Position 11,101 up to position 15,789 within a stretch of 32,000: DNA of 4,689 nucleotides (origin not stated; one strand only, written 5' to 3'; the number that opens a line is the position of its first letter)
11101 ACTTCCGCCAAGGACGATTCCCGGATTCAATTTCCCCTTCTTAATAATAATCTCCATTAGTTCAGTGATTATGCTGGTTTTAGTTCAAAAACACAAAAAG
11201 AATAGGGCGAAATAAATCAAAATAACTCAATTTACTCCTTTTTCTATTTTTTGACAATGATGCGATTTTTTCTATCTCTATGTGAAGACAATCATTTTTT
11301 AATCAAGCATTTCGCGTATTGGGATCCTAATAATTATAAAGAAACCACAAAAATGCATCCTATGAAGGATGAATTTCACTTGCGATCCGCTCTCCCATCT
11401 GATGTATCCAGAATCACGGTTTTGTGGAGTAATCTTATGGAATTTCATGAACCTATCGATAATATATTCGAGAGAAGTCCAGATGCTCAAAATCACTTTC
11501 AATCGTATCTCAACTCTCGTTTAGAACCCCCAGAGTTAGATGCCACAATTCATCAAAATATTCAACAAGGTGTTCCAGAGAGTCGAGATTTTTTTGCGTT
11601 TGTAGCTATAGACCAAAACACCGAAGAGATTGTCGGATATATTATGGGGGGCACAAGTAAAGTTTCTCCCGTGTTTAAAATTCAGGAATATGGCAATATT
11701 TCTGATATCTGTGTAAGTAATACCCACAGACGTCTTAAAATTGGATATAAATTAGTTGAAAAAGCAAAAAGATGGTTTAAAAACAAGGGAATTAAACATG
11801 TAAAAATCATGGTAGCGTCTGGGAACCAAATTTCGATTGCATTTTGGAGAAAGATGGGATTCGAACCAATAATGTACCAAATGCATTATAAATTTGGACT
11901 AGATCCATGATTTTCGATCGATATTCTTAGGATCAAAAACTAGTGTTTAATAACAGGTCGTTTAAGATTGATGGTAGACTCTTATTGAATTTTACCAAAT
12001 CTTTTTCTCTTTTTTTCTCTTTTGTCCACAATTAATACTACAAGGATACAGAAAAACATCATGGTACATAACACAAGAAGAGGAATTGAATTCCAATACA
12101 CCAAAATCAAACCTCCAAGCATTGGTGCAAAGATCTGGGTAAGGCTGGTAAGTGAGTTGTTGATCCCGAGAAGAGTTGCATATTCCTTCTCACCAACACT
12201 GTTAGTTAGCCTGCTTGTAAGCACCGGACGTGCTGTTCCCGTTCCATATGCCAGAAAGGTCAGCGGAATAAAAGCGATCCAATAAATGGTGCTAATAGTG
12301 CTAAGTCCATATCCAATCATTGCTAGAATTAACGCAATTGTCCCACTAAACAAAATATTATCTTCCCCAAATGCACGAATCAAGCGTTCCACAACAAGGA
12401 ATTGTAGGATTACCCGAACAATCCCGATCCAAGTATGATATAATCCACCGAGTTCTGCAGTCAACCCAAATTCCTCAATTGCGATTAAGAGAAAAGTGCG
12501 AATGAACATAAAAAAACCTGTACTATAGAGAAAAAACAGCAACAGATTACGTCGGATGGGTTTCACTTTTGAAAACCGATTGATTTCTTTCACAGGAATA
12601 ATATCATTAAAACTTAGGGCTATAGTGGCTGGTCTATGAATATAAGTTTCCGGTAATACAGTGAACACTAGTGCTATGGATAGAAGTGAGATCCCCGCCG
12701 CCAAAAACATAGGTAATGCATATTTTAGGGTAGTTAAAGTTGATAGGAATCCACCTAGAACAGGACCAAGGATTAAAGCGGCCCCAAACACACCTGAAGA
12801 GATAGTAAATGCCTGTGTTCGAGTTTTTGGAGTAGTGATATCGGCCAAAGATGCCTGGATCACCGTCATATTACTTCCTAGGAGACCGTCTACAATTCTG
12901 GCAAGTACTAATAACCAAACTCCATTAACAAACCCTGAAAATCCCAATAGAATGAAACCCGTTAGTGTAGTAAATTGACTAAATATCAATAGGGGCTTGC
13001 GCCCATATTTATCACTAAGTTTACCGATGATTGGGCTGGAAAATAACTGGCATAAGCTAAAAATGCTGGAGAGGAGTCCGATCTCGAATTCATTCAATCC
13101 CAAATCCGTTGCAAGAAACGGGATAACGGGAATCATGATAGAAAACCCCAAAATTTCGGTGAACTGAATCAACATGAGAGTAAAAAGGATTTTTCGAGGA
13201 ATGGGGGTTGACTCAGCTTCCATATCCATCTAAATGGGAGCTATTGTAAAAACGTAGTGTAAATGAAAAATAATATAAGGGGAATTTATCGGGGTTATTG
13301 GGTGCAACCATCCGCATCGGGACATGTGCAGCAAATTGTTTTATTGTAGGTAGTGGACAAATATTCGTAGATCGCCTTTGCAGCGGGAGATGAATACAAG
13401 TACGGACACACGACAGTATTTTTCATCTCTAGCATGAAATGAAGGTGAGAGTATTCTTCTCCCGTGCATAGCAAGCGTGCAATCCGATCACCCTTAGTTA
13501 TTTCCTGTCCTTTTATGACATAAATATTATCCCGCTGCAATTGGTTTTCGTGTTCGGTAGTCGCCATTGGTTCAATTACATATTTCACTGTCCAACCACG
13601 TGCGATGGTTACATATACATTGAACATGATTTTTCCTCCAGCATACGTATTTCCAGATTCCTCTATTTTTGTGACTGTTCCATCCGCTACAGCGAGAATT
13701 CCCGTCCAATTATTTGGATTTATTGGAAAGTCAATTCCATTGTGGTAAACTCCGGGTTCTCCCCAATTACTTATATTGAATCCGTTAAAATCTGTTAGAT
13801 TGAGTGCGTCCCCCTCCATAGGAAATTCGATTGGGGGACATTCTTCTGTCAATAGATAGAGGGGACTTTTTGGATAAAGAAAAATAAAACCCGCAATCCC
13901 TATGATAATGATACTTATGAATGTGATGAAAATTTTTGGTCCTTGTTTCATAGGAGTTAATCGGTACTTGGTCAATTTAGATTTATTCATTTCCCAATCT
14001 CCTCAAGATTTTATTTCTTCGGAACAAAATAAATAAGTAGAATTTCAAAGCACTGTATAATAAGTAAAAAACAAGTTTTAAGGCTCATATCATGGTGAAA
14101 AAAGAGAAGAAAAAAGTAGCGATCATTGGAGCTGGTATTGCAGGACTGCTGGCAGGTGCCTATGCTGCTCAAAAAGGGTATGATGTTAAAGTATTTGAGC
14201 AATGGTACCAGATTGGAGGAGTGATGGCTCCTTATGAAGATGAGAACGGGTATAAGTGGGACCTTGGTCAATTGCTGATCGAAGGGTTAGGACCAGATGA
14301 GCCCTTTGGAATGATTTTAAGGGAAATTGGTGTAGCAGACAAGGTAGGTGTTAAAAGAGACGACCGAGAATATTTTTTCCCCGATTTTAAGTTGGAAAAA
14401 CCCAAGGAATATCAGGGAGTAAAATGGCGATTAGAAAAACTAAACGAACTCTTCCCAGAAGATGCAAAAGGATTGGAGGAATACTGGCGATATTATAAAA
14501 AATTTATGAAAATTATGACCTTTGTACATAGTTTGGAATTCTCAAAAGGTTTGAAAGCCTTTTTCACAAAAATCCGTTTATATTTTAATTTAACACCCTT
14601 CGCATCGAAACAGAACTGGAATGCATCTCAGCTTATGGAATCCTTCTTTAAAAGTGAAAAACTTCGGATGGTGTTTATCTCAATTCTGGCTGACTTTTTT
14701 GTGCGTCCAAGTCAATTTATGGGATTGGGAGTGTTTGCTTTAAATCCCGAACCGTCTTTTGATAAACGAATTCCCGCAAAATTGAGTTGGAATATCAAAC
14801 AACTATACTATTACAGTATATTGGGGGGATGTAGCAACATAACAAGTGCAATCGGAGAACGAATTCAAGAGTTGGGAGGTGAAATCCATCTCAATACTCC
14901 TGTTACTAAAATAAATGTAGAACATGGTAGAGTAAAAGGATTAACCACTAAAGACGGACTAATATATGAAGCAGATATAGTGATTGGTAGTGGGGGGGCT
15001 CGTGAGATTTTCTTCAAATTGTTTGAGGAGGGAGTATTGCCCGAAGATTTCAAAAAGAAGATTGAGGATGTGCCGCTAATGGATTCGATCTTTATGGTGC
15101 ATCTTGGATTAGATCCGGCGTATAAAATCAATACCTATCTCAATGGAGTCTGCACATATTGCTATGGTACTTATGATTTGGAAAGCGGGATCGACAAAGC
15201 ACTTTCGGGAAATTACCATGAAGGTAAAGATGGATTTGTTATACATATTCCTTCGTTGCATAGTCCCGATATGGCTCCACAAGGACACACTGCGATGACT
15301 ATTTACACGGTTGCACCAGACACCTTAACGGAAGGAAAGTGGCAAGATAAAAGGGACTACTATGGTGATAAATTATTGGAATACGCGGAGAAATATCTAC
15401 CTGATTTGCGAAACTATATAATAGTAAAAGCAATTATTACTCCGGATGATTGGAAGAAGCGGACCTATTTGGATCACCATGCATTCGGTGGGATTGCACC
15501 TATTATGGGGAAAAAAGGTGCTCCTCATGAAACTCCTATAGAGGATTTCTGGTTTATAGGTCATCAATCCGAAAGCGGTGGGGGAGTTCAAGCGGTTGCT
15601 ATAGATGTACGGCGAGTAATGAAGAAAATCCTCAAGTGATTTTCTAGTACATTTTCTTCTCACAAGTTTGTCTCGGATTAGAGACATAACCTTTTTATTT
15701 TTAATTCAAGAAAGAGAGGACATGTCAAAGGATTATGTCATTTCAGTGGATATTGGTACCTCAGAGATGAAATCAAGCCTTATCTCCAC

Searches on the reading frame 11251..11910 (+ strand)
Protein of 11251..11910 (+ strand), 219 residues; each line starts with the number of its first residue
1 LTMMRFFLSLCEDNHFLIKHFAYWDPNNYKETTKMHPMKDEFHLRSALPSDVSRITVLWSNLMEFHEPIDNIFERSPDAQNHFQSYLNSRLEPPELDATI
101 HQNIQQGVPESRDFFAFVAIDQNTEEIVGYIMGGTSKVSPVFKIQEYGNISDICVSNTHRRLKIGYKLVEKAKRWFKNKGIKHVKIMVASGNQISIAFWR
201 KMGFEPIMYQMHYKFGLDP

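Call 43: search_protein_families(library=pfam, proteins=[window:11251-11910:+], max_evalue=0.001)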
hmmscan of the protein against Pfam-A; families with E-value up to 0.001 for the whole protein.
window:11251-11910:+ (219 aa): 4 families
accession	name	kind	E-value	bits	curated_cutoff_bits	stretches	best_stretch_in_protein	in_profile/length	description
PF00583.31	Acetyltransf_1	-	2.5e-14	54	20.7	1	109-204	31-116/116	Acetyltransferase (GNAT) family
PF13508.13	Acetyltransf_7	-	1e-09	39.1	27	1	116-206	5-84/84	Acetyltransferase (GNAT) domain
PF13673.13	Acetyltransf_10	-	4.1e-08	33.7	23.6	1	102-207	20-110/128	Acetyltransferase (GNAT) domain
PF08445.16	FR47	-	9.8e-06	25.9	22.1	1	145-207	19-80/86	FR47-like protein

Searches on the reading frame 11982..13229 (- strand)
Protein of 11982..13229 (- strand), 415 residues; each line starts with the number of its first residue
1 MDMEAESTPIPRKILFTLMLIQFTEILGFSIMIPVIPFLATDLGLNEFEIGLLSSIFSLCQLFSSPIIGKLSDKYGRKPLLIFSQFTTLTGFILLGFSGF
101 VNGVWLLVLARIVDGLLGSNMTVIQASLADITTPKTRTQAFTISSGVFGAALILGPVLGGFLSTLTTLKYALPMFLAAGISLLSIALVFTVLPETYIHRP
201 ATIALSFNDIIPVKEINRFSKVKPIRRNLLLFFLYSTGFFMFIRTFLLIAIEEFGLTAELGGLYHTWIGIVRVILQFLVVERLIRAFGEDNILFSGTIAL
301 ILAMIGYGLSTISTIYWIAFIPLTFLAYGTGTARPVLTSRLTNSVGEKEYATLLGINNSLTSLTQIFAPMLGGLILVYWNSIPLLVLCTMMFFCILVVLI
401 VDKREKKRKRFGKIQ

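Call 43: search_protein_families(library=pfam, proteins=[window:11982-13229:-], max_evalue=0.001)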
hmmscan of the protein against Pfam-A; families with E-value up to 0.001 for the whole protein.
window:11982-13229:- (415 aa): 4 families
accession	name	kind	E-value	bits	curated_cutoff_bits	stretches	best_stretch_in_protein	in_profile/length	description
PF07690.21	MFS_1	-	4.3e-55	187.5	33.4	2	18-369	1-347/347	Major Facilitator Superfamily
PF00083.30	Sugar_tr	-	8.8e-12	45.1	22.3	1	48-195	46-194/452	Sugar (and other) transporter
PF12832.13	MFS_1_like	-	6.1e-11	42.4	25.2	1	29-375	15-361/373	MFS_1 like family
PF05977.19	MFS_3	-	0.00071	18.6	27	0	18-321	15-312/524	Transmembrane secretion effector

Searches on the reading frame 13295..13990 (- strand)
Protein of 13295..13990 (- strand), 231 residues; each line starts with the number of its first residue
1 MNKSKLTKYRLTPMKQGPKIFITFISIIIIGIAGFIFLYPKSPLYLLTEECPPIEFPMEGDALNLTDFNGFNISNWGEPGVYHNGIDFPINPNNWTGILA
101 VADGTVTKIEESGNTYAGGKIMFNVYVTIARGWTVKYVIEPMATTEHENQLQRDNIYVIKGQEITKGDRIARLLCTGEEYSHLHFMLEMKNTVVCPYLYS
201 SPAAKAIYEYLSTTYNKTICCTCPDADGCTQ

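Call 43: search_protein_families(library=pfam, proteins=[window:13295-13990:-], max_evalue=0.001)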
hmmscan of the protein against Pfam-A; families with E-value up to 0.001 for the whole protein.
window:13295-13990:- (231 aa): 1 family
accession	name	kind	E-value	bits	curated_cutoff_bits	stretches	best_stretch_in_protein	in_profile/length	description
PF01551.29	Peptidase_M23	-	1.7e-09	38.2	28.7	1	82-193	2-93/96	Peptidase family M23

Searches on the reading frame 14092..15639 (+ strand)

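Call 43: search_protein_families(library=pfam, proteins=[window:14092-15639:+], max_evalue=0.001)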
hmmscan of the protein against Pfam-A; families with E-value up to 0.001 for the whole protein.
window:14092-15639:+ (515 aa): 9 families
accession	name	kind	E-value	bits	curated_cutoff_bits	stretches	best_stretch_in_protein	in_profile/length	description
PF01593.30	Amino_oxidase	-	5.7e-19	69.2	19.8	1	16-344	1-295/443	Flavin containing amine oxidoreductase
PF01266.30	DAO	-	1.3e-12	48.4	27.9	2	247-303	148-204/353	FAD dependent oxidoreductase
PF13450.12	NAD_binding_8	-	1.5e-10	41.6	21.9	1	11-76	1-65/68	NAD(P)-binding Rossmann-like domain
PF03486.20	HI0933_like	-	2.8e-08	33.9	50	0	8-42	2-36/244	HI0933-like protein Rossmann domain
PF07992.20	Pyr_redox_2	-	5.2e-08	33.1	26.1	0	7-36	1-30/291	Pyridine nucleotide-disulphide oxidoreductase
PF00070.33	Pyr_redox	-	2.7e-05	25.1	22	0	250-289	42-82/82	Pyridine nucleotide-disulphide oxidoreductase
PF00890.30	FAD_binding_2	-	6e-05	22.9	20.4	0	9-43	2-36/414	FAD binding domain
PF01134.28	GIDA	-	0.00026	20.6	22.1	0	8-36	1-29/391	Glucose inhibited division protein A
PF12831.13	FAD_oxidored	-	0.00079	19.3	27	0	9-45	2-38/416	FAD dependent oxidoreductase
